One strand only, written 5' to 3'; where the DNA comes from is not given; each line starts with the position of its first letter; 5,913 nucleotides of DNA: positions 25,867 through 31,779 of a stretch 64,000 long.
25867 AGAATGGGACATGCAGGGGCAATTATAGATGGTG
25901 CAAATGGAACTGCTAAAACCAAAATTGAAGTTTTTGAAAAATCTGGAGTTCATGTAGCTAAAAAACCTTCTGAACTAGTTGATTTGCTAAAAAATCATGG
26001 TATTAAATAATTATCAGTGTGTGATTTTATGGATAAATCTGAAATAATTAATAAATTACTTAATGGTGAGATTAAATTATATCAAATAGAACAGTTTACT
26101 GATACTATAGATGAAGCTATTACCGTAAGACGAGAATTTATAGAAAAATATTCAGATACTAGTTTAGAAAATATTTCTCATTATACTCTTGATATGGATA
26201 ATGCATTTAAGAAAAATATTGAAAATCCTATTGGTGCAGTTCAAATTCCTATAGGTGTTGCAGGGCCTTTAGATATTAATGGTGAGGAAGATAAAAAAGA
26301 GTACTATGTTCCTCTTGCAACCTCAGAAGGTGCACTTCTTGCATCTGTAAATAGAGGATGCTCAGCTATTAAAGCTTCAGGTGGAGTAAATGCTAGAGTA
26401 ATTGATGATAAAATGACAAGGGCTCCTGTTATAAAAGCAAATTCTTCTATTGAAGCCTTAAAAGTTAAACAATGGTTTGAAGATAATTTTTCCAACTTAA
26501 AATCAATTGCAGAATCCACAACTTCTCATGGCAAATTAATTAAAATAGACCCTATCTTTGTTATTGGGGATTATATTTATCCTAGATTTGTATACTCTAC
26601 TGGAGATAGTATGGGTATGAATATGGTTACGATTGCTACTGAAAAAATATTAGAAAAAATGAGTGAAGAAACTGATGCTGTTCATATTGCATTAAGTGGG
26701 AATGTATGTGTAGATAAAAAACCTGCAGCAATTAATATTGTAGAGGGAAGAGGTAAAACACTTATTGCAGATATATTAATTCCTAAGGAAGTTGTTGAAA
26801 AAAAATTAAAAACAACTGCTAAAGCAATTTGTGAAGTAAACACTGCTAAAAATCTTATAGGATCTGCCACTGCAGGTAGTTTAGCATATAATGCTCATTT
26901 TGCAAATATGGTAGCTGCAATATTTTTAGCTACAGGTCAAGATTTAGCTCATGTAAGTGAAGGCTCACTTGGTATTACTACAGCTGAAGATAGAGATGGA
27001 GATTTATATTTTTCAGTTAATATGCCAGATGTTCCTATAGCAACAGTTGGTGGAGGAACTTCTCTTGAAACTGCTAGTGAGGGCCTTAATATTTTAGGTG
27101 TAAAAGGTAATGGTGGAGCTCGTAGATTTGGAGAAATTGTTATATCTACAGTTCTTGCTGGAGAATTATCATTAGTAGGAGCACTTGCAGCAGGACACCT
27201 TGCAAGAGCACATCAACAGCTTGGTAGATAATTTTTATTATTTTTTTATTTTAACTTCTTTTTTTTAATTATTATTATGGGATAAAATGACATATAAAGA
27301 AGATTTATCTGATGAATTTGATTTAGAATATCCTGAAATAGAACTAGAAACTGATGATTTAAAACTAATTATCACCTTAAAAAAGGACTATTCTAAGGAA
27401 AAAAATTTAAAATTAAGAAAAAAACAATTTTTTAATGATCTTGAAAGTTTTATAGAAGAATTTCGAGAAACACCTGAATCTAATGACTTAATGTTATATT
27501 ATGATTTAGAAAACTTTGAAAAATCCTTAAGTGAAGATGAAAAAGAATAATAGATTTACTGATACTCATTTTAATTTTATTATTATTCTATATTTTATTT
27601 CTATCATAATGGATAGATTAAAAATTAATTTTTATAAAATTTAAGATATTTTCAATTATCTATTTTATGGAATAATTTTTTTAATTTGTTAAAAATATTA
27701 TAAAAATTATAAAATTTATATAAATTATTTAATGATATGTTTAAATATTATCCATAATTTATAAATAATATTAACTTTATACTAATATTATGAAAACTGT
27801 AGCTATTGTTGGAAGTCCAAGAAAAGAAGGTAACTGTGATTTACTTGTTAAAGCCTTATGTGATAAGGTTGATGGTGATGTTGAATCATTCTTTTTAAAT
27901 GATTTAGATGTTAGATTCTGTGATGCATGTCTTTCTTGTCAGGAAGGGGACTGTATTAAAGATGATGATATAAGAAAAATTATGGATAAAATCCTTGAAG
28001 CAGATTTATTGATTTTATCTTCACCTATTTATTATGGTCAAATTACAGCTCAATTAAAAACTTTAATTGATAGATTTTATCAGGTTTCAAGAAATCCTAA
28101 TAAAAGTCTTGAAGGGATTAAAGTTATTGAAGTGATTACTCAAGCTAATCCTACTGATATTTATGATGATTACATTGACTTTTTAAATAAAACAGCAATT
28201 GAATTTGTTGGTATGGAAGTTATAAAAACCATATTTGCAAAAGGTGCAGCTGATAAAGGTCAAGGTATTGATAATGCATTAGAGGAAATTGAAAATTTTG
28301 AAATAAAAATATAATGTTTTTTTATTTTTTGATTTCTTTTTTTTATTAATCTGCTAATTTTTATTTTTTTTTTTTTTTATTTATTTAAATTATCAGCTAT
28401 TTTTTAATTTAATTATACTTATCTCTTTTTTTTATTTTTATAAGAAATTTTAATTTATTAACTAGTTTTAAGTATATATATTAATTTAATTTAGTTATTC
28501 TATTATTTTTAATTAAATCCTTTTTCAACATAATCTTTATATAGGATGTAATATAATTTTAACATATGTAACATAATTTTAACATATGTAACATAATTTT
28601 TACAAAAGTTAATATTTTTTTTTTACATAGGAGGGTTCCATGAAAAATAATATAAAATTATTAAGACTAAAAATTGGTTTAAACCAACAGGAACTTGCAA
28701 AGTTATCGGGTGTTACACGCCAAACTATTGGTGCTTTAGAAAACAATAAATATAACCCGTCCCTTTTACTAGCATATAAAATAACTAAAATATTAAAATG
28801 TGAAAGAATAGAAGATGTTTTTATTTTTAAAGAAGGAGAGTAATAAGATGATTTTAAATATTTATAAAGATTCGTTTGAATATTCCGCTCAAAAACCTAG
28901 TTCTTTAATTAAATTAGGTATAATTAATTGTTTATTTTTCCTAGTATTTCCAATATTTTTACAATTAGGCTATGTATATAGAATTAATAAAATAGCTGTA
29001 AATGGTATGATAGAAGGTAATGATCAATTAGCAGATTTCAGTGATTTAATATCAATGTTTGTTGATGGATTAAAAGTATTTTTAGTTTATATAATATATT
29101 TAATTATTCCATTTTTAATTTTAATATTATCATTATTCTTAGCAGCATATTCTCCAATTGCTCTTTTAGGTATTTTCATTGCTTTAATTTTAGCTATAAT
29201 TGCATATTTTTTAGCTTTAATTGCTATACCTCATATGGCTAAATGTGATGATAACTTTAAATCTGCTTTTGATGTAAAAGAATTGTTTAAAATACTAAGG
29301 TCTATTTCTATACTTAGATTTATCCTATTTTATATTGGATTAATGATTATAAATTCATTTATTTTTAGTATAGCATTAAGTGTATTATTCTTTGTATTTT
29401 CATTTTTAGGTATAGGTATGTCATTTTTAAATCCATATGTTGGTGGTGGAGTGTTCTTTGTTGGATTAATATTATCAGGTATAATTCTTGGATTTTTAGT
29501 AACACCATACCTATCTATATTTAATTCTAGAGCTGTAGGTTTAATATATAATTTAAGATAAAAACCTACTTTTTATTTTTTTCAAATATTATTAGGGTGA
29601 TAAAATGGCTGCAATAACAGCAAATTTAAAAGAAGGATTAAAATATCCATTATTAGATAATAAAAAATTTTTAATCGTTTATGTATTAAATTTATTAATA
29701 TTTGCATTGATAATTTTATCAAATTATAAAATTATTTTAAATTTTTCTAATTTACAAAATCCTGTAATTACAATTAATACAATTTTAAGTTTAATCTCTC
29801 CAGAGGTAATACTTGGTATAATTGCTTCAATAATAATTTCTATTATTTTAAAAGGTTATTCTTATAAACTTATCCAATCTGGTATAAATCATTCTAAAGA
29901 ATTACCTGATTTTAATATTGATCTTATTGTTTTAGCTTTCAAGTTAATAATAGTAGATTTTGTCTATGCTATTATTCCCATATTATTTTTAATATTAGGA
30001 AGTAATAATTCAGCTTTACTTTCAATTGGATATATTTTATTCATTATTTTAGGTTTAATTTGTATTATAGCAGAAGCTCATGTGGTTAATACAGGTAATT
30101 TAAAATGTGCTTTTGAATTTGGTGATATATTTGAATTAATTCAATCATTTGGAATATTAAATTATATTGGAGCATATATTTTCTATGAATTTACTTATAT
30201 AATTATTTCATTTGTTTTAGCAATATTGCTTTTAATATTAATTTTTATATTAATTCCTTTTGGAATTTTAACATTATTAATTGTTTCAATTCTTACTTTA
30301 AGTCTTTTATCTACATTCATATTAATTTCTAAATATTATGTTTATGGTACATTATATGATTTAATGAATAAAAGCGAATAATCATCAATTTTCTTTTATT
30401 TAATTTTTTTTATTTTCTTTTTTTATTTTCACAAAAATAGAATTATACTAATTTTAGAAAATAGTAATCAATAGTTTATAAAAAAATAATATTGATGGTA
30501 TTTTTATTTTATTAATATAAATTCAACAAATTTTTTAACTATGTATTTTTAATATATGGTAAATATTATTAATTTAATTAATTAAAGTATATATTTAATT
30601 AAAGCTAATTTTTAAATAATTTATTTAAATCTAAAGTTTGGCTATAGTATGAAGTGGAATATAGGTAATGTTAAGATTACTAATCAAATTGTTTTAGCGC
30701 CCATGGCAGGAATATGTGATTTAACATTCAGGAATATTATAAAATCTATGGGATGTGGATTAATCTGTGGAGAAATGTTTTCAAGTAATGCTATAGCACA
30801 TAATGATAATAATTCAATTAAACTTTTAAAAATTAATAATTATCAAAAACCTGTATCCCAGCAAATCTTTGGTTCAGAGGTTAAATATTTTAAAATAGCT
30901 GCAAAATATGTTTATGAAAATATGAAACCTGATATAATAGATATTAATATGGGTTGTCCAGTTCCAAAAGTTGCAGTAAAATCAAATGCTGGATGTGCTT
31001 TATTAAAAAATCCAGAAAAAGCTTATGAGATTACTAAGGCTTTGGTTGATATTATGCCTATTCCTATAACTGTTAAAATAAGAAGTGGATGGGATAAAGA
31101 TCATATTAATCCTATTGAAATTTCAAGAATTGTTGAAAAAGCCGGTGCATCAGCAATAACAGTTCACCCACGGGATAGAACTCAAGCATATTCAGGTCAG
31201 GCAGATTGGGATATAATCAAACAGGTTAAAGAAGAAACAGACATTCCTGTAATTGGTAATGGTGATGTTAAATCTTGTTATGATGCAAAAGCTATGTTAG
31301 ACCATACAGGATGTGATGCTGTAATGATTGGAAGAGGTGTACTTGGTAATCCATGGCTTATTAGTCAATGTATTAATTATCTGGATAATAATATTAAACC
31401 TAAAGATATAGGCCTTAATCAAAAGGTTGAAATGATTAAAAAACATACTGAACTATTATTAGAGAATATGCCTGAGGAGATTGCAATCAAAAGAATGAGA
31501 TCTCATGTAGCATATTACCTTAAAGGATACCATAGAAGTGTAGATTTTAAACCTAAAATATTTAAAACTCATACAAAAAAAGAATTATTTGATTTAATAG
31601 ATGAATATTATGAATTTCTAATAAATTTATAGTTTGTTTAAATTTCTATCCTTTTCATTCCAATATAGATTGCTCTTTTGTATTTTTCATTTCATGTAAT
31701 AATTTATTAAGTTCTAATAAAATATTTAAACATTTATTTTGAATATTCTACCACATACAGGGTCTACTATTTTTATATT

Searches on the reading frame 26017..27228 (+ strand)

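Call 67: search_protein_families(library=ncbifam, proteins=[window:26017-27228:+], max_evalue=1e-25)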
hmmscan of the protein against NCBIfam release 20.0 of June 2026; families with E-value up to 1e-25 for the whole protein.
window:26017-27228:+ (404 aa): 2 families
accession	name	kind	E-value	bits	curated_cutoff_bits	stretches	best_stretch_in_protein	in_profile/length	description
TIGR00533.1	HMG_CoA_R_NADP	equivalog_domain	1.2e-179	597.5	441.8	1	5-404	1-402/402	hydroxymethylglutaryl-CoA reductase (NADPH)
TIGR00920.1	2A060605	subfamily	8.7e-114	381.5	778.35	1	5-401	460-866/887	hydroxymethylglutaryl-CoA reductase (NADPH)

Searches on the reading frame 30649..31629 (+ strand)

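Call 68: search_protein_families(library=ncbifam, proteins=[window:30649-31629:+], max_evalue=1e-25)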
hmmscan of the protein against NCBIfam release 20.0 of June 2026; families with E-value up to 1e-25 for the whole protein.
window:30649-31629:+ (327 aa): 3 families
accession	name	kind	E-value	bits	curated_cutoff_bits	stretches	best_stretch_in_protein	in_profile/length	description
TIGR00737.1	nifR3_yhdG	equivalog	2e-111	372.3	293.3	1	5-322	1-316/319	tRNA dihydrouridine synthase DusB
NF007838.0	PRK10550.1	equivalog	1.5e-36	126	395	1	97-318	92-308/312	tRNA dihydrouridine(16) synthase DusC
NF008774.0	PRK11815.1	equivalog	1.5e-33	116.2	269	1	10-312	11-315/337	tRNA dihydrouridine(20/20a) synthase DusA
